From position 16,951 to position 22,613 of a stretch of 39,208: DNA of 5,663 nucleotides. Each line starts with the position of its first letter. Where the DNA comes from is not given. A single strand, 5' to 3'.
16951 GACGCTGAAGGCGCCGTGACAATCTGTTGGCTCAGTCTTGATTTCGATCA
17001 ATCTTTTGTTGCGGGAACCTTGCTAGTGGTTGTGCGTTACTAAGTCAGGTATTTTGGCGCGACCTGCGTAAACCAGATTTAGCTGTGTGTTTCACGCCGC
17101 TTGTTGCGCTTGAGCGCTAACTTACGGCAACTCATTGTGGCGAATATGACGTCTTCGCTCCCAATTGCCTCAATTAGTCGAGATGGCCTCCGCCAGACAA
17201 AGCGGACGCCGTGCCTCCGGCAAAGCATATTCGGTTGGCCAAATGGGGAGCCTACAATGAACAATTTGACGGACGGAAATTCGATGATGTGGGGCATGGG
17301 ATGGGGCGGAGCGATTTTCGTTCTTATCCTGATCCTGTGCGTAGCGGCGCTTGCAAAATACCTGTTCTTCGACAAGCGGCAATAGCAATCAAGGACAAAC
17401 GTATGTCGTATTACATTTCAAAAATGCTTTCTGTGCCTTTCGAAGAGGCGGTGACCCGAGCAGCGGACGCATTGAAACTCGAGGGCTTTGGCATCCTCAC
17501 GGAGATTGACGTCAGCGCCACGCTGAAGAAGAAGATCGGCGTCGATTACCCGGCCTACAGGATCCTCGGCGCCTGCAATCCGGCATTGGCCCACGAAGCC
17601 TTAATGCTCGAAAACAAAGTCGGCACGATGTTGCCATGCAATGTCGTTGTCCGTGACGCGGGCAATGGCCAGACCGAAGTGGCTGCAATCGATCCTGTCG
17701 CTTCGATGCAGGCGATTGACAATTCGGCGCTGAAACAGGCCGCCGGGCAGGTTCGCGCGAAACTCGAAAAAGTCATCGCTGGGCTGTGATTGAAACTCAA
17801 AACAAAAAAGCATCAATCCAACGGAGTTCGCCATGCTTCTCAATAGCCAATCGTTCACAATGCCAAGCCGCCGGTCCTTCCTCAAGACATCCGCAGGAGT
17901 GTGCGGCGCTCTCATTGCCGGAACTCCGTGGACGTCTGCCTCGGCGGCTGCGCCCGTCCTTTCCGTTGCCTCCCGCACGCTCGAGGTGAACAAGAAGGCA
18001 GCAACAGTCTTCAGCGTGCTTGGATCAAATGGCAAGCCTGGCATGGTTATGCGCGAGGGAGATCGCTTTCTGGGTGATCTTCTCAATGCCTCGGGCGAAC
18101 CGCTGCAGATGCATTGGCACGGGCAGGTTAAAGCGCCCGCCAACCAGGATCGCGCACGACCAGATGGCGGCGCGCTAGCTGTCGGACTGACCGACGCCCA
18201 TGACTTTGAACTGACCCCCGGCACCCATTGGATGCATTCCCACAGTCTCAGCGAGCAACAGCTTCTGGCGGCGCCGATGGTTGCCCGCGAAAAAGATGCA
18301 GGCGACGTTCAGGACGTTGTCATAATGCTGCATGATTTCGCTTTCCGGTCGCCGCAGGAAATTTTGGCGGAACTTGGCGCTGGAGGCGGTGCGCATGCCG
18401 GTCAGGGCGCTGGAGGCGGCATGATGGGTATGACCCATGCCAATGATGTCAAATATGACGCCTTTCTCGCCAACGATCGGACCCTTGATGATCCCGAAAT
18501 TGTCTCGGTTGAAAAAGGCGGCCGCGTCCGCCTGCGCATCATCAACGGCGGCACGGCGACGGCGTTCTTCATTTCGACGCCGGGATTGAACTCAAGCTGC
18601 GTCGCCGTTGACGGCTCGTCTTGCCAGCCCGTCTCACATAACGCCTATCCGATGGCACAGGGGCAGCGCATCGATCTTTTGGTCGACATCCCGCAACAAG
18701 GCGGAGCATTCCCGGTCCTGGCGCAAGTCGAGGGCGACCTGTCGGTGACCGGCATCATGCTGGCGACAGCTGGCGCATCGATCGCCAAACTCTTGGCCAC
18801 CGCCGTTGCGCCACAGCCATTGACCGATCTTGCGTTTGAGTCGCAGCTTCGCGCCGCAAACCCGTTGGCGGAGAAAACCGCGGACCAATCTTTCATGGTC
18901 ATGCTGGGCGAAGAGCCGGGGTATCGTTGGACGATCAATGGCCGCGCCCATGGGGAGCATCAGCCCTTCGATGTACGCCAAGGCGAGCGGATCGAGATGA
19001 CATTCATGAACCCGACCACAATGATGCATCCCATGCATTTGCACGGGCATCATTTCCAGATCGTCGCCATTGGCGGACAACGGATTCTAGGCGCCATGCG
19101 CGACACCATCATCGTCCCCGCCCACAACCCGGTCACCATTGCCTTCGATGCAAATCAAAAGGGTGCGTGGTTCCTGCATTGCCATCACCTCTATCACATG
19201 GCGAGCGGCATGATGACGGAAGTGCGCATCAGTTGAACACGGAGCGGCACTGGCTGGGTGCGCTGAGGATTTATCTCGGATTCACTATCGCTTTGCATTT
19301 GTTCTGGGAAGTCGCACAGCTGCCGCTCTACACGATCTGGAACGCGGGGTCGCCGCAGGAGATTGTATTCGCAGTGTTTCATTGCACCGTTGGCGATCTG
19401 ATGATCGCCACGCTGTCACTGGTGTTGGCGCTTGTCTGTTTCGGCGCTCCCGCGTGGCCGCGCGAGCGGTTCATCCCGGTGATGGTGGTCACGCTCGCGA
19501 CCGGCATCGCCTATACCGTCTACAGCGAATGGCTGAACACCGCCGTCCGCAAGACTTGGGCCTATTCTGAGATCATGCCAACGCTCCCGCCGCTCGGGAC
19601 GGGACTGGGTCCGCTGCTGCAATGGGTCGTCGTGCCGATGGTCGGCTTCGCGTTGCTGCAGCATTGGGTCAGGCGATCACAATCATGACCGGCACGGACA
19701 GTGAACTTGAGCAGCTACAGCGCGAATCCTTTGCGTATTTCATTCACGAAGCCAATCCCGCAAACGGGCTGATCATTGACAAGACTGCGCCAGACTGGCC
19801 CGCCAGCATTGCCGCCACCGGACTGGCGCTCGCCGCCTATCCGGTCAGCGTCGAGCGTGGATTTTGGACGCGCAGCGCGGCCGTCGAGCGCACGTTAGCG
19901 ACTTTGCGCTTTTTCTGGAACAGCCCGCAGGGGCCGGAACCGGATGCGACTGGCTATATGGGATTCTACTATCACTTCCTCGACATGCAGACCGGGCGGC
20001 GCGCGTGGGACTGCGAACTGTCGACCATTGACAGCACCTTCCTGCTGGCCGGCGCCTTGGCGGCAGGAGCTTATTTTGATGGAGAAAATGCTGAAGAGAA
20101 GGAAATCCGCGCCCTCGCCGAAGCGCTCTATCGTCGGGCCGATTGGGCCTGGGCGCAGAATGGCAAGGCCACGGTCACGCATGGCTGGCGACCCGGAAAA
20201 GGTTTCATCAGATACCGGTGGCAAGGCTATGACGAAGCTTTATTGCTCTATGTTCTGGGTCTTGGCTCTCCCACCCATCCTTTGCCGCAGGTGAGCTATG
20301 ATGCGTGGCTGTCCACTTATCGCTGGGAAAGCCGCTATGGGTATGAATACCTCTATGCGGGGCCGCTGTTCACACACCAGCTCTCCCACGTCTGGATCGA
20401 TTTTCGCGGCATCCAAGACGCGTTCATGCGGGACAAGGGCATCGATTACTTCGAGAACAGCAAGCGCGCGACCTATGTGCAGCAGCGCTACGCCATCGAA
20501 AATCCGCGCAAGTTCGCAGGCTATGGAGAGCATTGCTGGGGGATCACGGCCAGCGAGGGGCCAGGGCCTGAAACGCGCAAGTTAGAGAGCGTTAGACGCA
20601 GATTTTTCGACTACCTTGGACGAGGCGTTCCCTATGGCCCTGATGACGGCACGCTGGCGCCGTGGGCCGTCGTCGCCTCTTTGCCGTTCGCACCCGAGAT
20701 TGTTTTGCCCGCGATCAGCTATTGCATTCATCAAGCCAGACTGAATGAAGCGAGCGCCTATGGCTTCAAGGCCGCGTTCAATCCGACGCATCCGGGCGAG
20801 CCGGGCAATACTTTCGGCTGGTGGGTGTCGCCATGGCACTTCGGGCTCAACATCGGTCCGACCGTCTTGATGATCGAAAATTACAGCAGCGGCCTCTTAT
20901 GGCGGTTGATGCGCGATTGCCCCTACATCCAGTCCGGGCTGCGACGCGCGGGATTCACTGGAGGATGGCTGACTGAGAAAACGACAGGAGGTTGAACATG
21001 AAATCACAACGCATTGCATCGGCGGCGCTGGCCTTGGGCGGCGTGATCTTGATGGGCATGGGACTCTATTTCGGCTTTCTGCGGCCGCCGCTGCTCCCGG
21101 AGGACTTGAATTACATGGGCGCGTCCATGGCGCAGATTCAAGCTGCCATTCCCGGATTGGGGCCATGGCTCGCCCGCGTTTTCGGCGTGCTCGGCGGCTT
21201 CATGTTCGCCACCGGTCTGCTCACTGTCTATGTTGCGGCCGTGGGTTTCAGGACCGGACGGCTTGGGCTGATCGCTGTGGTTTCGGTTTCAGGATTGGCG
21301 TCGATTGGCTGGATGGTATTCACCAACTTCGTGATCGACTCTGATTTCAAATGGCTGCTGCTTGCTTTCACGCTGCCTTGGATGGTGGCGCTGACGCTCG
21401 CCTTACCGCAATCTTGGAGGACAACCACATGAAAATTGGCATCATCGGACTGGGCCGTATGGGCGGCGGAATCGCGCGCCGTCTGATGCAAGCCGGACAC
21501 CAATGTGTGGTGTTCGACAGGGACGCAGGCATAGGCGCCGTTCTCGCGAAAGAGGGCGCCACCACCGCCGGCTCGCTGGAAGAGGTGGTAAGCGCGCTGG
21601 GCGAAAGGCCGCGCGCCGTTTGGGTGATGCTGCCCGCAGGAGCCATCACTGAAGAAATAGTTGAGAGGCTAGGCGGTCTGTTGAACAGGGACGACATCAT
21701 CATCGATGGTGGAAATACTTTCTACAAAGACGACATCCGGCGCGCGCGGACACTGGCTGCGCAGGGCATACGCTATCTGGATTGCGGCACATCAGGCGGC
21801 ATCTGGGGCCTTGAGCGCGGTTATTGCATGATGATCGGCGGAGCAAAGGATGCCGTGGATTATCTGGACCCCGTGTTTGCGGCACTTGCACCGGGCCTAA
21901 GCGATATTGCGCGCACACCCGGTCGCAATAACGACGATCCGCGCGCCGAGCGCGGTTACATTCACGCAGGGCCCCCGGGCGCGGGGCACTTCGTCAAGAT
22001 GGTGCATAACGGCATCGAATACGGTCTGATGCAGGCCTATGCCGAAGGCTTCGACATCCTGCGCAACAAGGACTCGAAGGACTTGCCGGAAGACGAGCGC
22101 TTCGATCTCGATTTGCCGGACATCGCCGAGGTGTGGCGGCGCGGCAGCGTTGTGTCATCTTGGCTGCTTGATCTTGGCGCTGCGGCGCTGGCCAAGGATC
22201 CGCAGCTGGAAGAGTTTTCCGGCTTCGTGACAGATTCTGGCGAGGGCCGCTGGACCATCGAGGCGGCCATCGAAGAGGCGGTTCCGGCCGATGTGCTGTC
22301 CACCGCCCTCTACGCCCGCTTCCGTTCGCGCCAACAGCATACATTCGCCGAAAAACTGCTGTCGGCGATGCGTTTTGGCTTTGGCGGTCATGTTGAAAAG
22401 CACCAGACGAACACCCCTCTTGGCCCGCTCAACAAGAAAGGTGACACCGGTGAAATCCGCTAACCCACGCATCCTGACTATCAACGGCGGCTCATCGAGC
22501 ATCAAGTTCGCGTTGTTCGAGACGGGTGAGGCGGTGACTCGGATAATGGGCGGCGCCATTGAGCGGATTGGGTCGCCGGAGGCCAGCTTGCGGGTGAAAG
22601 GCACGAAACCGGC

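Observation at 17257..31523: Two convergent, translationally coupled gene chains fuse copper-handling genes to a 6PGDH / phosphoketolase / acetate kinase module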

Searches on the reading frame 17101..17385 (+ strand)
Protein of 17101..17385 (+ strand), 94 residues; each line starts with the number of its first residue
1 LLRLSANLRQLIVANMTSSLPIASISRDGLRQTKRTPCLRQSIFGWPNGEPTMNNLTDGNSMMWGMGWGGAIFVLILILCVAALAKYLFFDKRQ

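Call 4: search_protein_families(library=pfam, proteins=[window:17101-17385:+], max_evalue=0.01)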
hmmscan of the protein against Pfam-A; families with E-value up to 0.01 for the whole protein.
window:17101-17385:+ (94 aa): 0 families

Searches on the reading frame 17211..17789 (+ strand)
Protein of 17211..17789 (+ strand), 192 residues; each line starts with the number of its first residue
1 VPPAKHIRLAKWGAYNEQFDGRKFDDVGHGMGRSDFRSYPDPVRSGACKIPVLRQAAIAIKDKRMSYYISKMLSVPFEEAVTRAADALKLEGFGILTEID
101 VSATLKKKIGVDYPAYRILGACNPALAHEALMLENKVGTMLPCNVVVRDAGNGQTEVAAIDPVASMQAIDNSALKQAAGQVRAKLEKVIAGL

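Call 4: search_protein_families(library=pfam, proteins=[window:17211-17789:+], max_evalue=0.01)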
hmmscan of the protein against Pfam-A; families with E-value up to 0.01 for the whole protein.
window:17211-17789:+ (192 aa): 1 family
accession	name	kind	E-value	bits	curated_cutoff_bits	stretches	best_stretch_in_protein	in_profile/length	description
PF03625.19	DUF302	-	6.2e-25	87.3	23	1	99-162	1-63/63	Domain of unknown function DUF302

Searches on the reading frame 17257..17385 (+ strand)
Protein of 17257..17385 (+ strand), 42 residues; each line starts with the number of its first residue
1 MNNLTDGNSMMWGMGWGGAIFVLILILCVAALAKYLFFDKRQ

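Call 84: search_protein_families(library=pfam, proteins=[window:17257-17385:+], max_evalue=10)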
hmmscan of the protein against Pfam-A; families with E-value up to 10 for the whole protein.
window:17257-17385:+ (42 aa): 3 families
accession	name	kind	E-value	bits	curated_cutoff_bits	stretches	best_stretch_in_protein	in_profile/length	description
PF17870.6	Insulin_TMD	-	0.014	15.9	33.4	1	18-42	20-43/47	Insulin receptor trans-membrane segment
PF10754.15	DUF2569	-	0.057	14.3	26.5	1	2-42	40-79/143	Protein of unknown function (DUF2569)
PF11511.13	RhodobacterPufX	-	0.19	11.8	25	1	10-32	24-45/67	Intrinsic membrane protein PufX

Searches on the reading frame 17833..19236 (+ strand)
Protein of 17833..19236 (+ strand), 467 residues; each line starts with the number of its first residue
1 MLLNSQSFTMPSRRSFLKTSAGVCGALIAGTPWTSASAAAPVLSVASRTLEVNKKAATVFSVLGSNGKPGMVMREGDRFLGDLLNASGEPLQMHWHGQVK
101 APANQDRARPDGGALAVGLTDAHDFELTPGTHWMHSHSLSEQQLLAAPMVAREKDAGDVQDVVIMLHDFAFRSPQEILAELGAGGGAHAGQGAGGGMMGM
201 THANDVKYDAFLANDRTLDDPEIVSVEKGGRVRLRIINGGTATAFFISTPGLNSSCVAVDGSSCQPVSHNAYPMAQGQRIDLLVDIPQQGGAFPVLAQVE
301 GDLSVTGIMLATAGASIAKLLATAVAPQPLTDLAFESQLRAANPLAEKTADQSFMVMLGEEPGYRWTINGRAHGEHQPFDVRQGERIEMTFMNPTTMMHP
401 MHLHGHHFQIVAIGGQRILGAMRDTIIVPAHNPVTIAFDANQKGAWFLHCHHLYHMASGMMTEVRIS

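Call 4: search_protein_families(library=pfam, proteins=[window:17833-19236:+], max_evalue=0.01)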
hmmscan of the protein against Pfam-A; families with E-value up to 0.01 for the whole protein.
window:17833-19236:+ (467 aa): 4 families
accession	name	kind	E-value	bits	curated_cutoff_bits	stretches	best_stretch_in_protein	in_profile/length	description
PF07731.20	Cu-oxidase_2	-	3.7e-28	98.4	20.4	1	356-465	12-132/137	Multicopper oxidase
PF00394.28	Cu-oxidase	-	2.2e-16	60.8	21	2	209-301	37-137/157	Multicopper oxidase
PF07732.21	Cu-oxidase_3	-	3.8e-12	46.8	21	2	49-143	6-105/119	Multicopper oxidase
PF10518.14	TAT_signal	-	0.00067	19.9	22.7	1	10-27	1-18/21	TAT (twin-arginine translocation) pathway signal sequence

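Call 35: search_protein_families(library=ncbifam, proteins=[window:17833-19236:+], max_evalue=0.001)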
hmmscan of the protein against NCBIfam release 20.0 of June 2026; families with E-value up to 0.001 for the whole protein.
window:17833-19236:+ (467 aa): 7 families
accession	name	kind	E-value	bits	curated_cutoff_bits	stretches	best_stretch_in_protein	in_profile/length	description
TIGR01480.1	copper_res_A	subfamily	3.9e-45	154.4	478.95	3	359-466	487-592/593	copper resistance system multicopper oxidase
TIGR03389.1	laccase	equivalog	1.1e-15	57.5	558.9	2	57-298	22-263/539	laccase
NF008205.1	PRK10965.1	equivalog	1.4e-15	57.1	525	1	367-464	421-526/529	multicopper oxidase CueO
TIGR03390.1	ascorbOXfungal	equivalog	3.2e-11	42.4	445.35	1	42-285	12-262/538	L-ascorbate oxidase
TIGR03388.1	ascorbase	equivalog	1.3e-06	27.4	614.8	0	395-460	441-518/542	L-ascorbate oxidase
TIGR02376.1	Cu_nitrite_red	equivalog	3.1e-05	23.5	296.3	1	366-461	50-139/326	copper-containing nitrite reductase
TIGR01409.1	TAT_signal_seq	domain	0.00017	21.8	16.7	1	12-39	2-29/29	twin-arginine translocation signal domain-containing protein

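Call 63: search_solved_structures(query=window:17833-19236:+, max_evalue=1e-10)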
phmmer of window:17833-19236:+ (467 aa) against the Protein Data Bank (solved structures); distinct sequences matched with E-value up to 1e-10: 69 (the best 60 are shown).
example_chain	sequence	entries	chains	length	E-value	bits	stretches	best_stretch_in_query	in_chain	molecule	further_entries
4f7k_A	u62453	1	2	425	1.8e-32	115.9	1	58-466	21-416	Laccase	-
6vow_A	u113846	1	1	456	5.4e-25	91.3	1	226-466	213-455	multicopper oxidase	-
8r7i_A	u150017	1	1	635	5.2e-19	71.6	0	416-462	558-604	Laccase BP76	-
6wcn_A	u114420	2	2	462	1.1e-18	70.5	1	41-463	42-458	Laccase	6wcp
9cpm_A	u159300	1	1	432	1.6e-18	69.9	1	47-463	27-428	Laccase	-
2xu9_A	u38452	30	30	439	1.7e-18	69.9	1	43-463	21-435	LACCASE | LACCASE-LIKE PROTEIN | THERMUS THERMOPHILUS MULTICOPPER OXIDASE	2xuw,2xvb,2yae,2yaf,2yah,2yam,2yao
6w2k_A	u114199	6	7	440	1.7e-18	69.9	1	43-463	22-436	Laccase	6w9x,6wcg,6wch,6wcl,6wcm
6vox_A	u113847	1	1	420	1.9e-18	69.7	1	224-464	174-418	Copper oxidase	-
8z59_A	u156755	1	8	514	1e-17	67.3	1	228-463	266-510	Bilirubin oxidase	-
9gly_A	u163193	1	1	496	2.9e-16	62.5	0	398-460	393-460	Laccase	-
6syy_A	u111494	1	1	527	1.7e-15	60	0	379-466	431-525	Periplasmic cell division protein (SufI)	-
8r4h_A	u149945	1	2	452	2.1e-15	59.6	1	229-465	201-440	Copper efflux oxidase,Multicopper oxidase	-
5z1x_A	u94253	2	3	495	2.7e-15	59.3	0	384-460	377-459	Laccase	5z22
3kw7_A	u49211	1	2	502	4.3e-15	58.6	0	395-460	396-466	Laccase B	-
3div_A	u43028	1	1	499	4.6e-15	58.5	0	397-460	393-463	LACCASE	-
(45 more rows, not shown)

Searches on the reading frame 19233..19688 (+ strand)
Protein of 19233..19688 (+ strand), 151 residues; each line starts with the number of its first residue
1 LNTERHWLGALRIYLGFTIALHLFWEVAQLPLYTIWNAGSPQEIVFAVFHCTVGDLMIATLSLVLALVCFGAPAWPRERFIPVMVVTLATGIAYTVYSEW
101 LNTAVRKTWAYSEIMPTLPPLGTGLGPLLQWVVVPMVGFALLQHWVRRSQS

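Call 35: search_protein_families(library=ncbifam, proteins=[window:19233-19688:+], max_evalue=0.001)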
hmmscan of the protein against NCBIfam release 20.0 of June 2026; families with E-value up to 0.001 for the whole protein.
window:19233-19688:+ (151 aa): 0 families

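Call 80: search_protein_families(library=pfam, proteins=[window:19233-19688:+], max_evalue=0.01)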
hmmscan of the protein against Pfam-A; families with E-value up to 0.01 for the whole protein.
window:19233-19688:+ (151 aa): 0 families

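Call 84: search_protein_families(library=pfam, proteins=[window:19233-19688:+], max_evalue=10)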
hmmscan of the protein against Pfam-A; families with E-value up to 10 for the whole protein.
window:19233-19688:+ (151 aa): 0 families

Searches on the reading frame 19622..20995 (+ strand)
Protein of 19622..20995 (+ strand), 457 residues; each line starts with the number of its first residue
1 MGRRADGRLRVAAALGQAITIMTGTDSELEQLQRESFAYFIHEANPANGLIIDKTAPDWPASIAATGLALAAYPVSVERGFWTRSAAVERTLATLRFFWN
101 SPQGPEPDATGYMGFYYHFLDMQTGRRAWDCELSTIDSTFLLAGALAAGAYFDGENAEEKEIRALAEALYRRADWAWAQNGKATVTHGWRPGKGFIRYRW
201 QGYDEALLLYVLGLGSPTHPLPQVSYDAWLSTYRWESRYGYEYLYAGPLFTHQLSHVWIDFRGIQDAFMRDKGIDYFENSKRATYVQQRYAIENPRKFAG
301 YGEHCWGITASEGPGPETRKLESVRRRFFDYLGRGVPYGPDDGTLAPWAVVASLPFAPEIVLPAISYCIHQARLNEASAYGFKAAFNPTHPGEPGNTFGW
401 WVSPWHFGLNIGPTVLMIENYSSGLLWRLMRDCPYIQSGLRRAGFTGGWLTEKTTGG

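Call 4: search_protein_families(library=pfam, proteins=[window:19622-20995:+], max_evalue=0.01)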
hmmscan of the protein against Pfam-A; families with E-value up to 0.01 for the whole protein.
window:19622-20995:+ (457 aa): 1 family
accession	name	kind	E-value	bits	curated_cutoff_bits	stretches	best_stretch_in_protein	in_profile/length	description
PF10091.15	Glycoamylase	-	2.5e-80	269.6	27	1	198-434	2-221/221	Putative glucoamylase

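Call 9: find_encoding_contigs(protein=window:19622-20995:+, flank=10000, max_places=10)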
Protein window:19622-20995:+ (457 aa): no gene with exactly this product is on record in the collection.

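Call 35: search_protein_families(library=ncbifam, proteins=[window:19685-20995:+], max_evalue=0.001)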
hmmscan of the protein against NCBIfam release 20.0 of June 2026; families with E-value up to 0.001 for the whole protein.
window:19685-20995:+ (436 aa): 0 families

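Call 61: search_solved_structures(query=window:19685-20995:+, max_evalue=0.001)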
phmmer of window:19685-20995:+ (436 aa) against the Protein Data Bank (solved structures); distinct sequences matched with E-value up to 0.001: 7.
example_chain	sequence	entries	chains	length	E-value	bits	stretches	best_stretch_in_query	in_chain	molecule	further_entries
8xul_A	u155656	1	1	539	4.1e-120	405.1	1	10-431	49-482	XCC2207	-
4gl3_A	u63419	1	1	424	7.5e-60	206.4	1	5-430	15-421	putative glucoamylase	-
5gzh_A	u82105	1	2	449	4.3e-43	151.1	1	5-429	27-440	Endo-beta-1,2-glucanase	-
5gzk_A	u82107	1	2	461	6.8e-43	150.5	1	5-428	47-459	Uncharacterized protein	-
5z06_A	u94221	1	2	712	1.2e-42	149.6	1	5-421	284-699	BDI_3064 protein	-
3eu8_A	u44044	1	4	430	1.4e-39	139.5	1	5-425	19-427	putative glucoamylase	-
4qt9_A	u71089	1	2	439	9.6e-39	136.8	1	5-425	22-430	putative glucoamylase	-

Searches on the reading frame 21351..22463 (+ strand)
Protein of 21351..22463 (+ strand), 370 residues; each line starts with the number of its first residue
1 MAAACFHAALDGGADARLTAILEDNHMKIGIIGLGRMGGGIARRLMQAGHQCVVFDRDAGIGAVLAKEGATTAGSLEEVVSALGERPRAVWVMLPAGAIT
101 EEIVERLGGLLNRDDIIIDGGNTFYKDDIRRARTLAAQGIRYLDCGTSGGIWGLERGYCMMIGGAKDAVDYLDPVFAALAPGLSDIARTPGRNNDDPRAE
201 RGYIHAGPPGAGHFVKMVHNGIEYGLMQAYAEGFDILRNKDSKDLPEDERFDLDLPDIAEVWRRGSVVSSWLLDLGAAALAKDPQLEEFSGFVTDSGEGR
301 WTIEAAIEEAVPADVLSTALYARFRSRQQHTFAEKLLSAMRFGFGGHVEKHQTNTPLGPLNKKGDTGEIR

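Call 4: search_protein_families(library=pfam, proteins=[window:21351-22463:+], max_evalue=0.01)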
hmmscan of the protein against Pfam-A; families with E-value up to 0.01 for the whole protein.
window:21351-22463:+ (370 aa): 7 families
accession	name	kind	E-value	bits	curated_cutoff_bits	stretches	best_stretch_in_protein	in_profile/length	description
PF03446.21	NAD_binding_2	-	9.7e-36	123.6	21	1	28-180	1-153/161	NAD binding domain of 6-phosphogluconate dehydrogenase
PF00393.24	6PGD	-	5.8e-21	75.6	27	1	212-330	1-117/290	6-phosphogluconate dehydrogenase, C-terminal domain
PF03807.23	F420_oxidored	-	1.3e-06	29.3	21.6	1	28-80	1-57/94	NADP oxidoreductase coenzyme F420-dependent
PF02826.25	2-Hacid_dh_C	-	8.5e-05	22.4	25.1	1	22-81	32-90/178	D-isomer specific 2-hydroxyacid dehydrogenase, NAD binding domain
PF02254.24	TrkA_N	-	0.00038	21.2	23.8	1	30-69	2-41/116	TrkA-N domain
PF02737.24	3HCDH_N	-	0.0005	20.5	22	1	28-61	1-34/180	3-hydroxyacyl-CoA dehydrogenase, NAD binding domain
PF02558.23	ApbA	-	0.0054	16.8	22.2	1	29-70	1-41/150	Ketopantoate reductase PanE/ApbA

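Call 35: search_protein_families(library=ncbifam, proteins=[window:21429-22463:+], max_evalue=0.001)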
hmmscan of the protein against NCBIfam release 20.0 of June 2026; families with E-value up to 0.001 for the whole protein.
window:21429-22463:+ (344 aa): 13 families
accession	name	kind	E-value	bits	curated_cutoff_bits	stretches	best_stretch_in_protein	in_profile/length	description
NF007161.0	PRK09599.1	subfamily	1.4e-141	471.1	271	1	1-326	1-301/302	NADP-dependent phosphogluconate dehydrogenase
TIGR00872.1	gnd_rel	equivalog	5.8e-117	390.2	297.2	1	1-325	1-297/299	phosphogluconate dehydrogenase (NAD(+)-dependent, decarboxylating)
NF006765.0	PRK09287.1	equivalog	1.6e-59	202.1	413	1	2-309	5-302/476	NADP-dependent phosphogluconate dehydrogenase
TIGR00873.1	gnd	equivalog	2.5e-55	188.1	426.7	1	2-311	1-299/467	decarboxylating NADP(+)-dependent phosphogluconate dehydrogenase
TIGR01692.1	HIBADH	equivalog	2.3e-16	60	291.6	1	6-154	2-150/288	3-hydroxyisobutyrate dehydrogenase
NF008592.0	PRK11559.1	equivalog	3.7e-16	59.3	397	1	1-155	3-157/296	2-hydroxy-3-oxopropionate reductase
TIGR01505.1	tartro_sem_red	equivalog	7.5e-16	58.2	340.75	1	2-155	1-154/291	2-hydroxy-3-oxopropionate reductase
NF043037.1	ThreonDh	equivalog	1.8e-12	47.3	350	1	2-165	4-167/297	L-threonate dehydrogenase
NF012005.0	PRK15461.1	equivalog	3e-11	43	348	1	2-153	3-154/298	sulfolactaldehyde 3-reductase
NF011633.0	PRK15059.1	equivalog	1.2e-09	37.8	451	1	1-154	1-153/292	2-hydroxy-3-oxopropionate reductase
NF006409.0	PRK08655.1-3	equivalog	0.00035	20.2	310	1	1-93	1-89/290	prephenate dehydrogenase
NF042925.1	FHMPC_DH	equivalog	0.00038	19.8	500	1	1-34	1-34/304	5-formyl-3-hydroxy-2-methylpyridine 4-carboxylate 5-dehydrogenase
NF006124.0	PRK08268.1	subfamily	0.00047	19.2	508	1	2-34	9-41/507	3-hydroxyacyl-CoA dehydrogenase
